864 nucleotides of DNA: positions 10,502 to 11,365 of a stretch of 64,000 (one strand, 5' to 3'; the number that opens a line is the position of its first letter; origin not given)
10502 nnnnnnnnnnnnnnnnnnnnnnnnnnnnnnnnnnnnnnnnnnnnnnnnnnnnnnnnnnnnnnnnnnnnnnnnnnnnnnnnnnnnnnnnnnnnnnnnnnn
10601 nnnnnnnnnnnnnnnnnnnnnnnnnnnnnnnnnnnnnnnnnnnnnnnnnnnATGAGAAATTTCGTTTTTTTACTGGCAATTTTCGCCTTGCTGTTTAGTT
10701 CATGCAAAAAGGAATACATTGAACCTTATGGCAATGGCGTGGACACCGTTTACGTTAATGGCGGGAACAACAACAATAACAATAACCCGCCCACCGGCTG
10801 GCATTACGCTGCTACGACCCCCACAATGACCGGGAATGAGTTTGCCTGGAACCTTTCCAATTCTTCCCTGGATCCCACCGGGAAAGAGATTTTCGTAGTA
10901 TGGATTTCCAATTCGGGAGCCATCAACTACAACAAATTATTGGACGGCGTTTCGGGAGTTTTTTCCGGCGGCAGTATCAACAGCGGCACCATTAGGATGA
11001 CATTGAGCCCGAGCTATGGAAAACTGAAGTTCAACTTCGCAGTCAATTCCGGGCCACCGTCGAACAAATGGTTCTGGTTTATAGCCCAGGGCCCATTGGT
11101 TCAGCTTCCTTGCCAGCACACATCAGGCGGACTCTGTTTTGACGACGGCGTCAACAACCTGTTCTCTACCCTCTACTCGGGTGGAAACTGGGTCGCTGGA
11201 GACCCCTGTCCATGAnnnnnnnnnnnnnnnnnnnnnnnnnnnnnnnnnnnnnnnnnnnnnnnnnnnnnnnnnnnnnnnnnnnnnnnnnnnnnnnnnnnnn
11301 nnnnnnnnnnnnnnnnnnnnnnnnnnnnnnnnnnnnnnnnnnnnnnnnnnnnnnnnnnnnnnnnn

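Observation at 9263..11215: GC-rich two-gene insert encoding Bacteroidetes-style lipoproteins in an otherwise AT-rich genome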

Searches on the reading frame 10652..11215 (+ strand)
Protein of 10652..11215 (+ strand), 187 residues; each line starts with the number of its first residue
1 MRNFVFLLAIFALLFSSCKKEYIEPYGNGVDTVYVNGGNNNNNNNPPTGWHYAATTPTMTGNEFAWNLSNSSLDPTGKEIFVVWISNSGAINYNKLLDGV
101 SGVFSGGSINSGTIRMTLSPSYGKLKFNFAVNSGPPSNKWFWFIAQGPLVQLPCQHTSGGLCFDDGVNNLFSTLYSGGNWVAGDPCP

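Call 5: search_protein_families(library=pfam, proteins=[window:10652-11215:+], max_evalue=0.1)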
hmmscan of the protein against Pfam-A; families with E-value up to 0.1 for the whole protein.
window:10652-11215:+ (187 aa): 1 family
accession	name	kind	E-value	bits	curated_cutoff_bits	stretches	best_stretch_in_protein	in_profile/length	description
PF03381.20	CDC50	-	0.03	14.2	28.6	1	40-128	163-238/286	LEM3 (ligand-effect modulator 3) family / CDC50 family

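Call 6: search_protein_families(library=ncbifam, proteins=[window:10652-11215:+], max_evalue=1)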
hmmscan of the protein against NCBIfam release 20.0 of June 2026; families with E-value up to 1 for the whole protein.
window:10652-11215:+ (187 aa): 1 family
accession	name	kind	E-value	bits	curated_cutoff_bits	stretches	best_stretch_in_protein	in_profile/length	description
NF050142.1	PG1828_fam_lipo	equivalog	0.079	13.7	50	1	1-21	1-22/59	PG1828 family lipoprotein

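Call 8: find_homologous_proteins(query=window:10652-11215:+, max_evalue=0.01)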
Query window:10652-11215:+ (187 aa): 3 proteins with E <= 0.01 among 67 candidates.
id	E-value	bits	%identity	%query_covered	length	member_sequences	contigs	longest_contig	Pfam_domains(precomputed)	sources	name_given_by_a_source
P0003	1.8e-124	431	100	100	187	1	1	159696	-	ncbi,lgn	-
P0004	2.0e-72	261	62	99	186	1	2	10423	-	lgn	-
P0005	9.9e-66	239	54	98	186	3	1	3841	-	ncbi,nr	ncbi:MAG TPA: hypothetical protein PKI61_04170 [bacterium]|nr:hypothetical protein [bacterium]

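Call 10: find_encoding_contigs(protein=P0004, flank=10000)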
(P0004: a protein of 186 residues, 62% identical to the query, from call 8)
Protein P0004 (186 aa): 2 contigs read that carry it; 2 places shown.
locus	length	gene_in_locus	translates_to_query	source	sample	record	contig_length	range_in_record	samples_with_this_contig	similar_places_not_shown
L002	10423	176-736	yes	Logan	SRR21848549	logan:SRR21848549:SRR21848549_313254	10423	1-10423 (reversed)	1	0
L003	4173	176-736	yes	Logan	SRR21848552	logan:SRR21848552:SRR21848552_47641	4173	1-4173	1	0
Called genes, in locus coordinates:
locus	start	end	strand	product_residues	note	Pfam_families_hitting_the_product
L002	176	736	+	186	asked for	-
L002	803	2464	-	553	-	PF01656:CbiA (weak), PF06418:CTP_synth_N, PF00117:GATase, PF07722:Peptidase_C26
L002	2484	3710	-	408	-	PF22694:CtpB_N-like (weak), PF00595:PDZ, PF13180:PDZ_2, PF17820:PDZ_6, PF03572:Peptidase_S41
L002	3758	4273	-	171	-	PF02674:Colicin_V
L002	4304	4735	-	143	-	PF07963:N_methyl (weak)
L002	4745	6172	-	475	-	PF00133:tRNA-synt_1, PF09334:tRNA-synt_1g, PF00133:tRNA-synt_1, PF01406:tRNA-synt_1e (weak)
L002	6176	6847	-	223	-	PF00590:TP_methylase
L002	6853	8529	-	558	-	-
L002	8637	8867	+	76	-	PF00584:SecE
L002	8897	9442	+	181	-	PF02357:NusG, PF00467:KOW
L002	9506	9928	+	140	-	PF03946:Ribosomal_L11_N, PF00298:Ribosomal_L11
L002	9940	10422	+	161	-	?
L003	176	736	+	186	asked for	-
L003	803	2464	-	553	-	PF01656:CbiA (weak), PF06418:CTP_synth_N, PF00117:GATase, PF07722:Peptidase_C26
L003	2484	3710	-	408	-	PF22694:CtpB_N-like (weak), PF00595:PDZ, PF13180:PDZ_2, PF17820:PDZ_6, PF03572:Peptidase_S41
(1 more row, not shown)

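Call 11: find_encoding_contigs(protein=P0005, flank=10000)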
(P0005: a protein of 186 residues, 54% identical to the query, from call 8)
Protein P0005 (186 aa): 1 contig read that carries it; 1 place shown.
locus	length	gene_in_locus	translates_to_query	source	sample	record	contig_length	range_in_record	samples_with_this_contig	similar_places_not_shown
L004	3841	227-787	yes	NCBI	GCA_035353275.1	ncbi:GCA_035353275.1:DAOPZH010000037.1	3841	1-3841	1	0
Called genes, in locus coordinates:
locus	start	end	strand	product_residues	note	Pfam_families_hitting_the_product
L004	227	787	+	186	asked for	-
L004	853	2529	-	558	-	PF01656:CbiA (weak), PF06418:CTP_synth_N, PF00117:GATase, PF07722:Peptidase_C26 (weak)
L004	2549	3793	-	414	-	PF22694:CtpB_N-like, PF00595:PDZ, PF13180:PDZ_2, PF17820:PDZ_6, PF03572:Peptidase_S41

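Call 28: find_related_loci(query=A3, collection=genome_contigs, flank=10000)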
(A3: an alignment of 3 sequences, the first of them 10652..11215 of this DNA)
Query A3 (187 aa) in genome_contigs; peptide patterns used: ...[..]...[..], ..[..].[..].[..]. (x = any residue, [..] = any of these).
110 stretches matched a pattern; 1 encode a relative of the query (tblastn E <= 1e-3); 1 distinct loci.
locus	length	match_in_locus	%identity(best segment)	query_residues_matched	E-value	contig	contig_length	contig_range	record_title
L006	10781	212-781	53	1-186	9e-68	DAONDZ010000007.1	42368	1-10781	MAG TPA_asm: bacterium isolate AMR_MDS_3882 NODE_828_length_42368_cov_11.731454, whole genome shotgun sequence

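Call 31: predict_structure(alignment_id=A3)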
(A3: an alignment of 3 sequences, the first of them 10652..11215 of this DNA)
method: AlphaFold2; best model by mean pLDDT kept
length: 187 residues; sequences in the alignment: 3
mean_pLDDT: 47.0   pTM: 0.46
mean pLDDT of the five models: 47.0, 45.5, 36.3, 36.1, 35.6
residues with pLDDT >= 90: 0; 70-90: 32; 50-70: 39; < 50: 116
segments of 3 or more residues with pLDDT < 50: 1-54, 128-140, 142-187
pLDDT, mean of each block of 10 residues (from residue 1): 37 30 26 28 33 52 72 66 58 73 79 77 51 40 38 31 33 33 31
secondary structure, 60 per line:
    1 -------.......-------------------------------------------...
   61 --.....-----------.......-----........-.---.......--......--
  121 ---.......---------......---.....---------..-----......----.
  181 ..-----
elements in order: H8-14 E58-60 E63-67 E79-85 E91-95 E104-110 E113-118 E124-130 E140-145 E149-153 E170-175 E180-182

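Call 47: find_related_loci(query=A6, collection=metagenome_contigs, flank=8000)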
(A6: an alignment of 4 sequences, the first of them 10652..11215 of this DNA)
Query A6 (187 aa) in metagenome_contigs; peptide patterns used: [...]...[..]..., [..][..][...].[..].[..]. (x = any residue, [..] = any of these).
318 stretches matched a pattern; 1 encode a relative of the query (tblastn E <= 1e-3); 1 distinct loci.
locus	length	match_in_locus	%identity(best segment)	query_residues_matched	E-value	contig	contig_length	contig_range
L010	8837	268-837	53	1-186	7e-68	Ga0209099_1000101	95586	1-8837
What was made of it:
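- Tried and rejected: Genome and metagenome contig scans with the LipoB profile added only further copies of the L004-type locus (calls 28, 47).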

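Call 61: search_solved_structures(query=A6, max_evalue=1)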
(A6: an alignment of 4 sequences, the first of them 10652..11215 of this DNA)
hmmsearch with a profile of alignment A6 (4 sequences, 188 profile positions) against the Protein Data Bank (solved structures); distinct sequences matched with E-value up to 1: 2.
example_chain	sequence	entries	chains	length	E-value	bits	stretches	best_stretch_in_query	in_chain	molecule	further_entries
8hsn_A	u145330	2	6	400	0.045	16.6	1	49-112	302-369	Fructotransferase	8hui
5hd2_A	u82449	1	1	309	0.16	14.8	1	30-90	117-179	Parasporal crystal protein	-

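Call 62: search_protein_families(library=phrogs, proteins=[window:10652-11215:+], max_evalue=0.1)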
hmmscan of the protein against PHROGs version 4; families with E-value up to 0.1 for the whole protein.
window:10652-11215:+ (187 aa): 0 families

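Call 89: search_protein_families(library=padloc, proteins=[window:10652-11215:+], max_evalue=0.1)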
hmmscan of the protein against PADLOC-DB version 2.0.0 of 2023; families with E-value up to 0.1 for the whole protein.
window:10652-11215:+ (187 aa): 0 families
